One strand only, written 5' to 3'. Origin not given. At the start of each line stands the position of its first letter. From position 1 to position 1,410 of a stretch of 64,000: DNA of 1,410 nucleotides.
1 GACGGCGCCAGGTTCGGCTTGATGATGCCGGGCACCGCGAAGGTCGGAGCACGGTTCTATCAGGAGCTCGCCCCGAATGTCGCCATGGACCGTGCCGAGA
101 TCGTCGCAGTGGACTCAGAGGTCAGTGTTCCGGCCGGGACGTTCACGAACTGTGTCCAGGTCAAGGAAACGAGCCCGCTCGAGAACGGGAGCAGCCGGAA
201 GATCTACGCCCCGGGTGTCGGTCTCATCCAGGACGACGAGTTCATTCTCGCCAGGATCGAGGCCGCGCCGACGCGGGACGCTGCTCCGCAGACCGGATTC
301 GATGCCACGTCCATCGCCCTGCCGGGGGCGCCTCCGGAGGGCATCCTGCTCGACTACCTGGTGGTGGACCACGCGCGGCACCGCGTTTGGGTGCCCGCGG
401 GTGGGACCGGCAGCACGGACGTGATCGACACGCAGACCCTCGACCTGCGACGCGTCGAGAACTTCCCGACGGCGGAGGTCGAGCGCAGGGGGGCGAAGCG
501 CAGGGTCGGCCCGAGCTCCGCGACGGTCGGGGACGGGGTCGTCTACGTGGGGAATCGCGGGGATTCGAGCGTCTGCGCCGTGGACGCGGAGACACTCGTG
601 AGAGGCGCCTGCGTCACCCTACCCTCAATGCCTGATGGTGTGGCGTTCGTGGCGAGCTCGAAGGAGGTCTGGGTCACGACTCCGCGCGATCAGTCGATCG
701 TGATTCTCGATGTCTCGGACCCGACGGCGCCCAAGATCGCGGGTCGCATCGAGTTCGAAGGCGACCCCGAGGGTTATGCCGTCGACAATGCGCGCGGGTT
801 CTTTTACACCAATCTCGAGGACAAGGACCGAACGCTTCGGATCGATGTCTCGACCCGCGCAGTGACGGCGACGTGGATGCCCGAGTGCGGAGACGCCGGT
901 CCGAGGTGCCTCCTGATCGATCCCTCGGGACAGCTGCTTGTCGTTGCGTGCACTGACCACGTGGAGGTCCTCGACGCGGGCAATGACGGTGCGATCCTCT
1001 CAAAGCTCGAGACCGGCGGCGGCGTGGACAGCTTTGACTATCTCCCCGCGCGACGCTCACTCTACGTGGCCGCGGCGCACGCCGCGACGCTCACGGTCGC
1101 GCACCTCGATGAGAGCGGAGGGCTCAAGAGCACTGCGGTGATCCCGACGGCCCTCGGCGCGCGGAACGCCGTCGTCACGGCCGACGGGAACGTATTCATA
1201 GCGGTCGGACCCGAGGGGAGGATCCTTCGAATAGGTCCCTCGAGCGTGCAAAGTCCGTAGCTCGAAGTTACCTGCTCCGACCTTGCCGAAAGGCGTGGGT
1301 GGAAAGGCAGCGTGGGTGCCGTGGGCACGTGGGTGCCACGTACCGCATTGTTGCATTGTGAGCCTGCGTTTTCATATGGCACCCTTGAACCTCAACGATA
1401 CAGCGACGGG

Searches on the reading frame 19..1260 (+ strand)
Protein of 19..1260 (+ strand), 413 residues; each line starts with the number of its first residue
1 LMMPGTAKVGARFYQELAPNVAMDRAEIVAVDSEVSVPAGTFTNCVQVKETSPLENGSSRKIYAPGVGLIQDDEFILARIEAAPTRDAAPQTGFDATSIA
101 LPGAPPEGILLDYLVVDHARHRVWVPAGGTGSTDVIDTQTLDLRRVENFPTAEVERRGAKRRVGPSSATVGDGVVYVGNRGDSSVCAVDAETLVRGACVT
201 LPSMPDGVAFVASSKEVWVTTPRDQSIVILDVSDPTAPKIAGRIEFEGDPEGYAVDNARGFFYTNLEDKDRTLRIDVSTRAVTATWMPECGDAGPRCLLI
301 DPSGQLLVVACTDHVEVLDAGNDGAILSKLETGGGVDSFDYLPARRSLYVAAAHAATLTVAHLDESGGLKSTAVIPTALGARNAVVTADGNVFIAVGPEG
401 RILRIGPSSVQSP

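Call 10: search_protein_families(library=pfam, proteins=[window:19-1260:+])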
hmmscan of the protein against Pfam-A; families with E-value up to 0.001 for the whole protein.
window:19-1260:+ (413 aa): 1 family
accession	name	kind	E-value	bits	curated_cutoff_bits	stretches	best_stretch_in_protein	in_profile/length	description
PF21783.3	YNCE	-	0.00012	21.9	27.1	0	243-364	151-272/339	YNCE-like beta-propeller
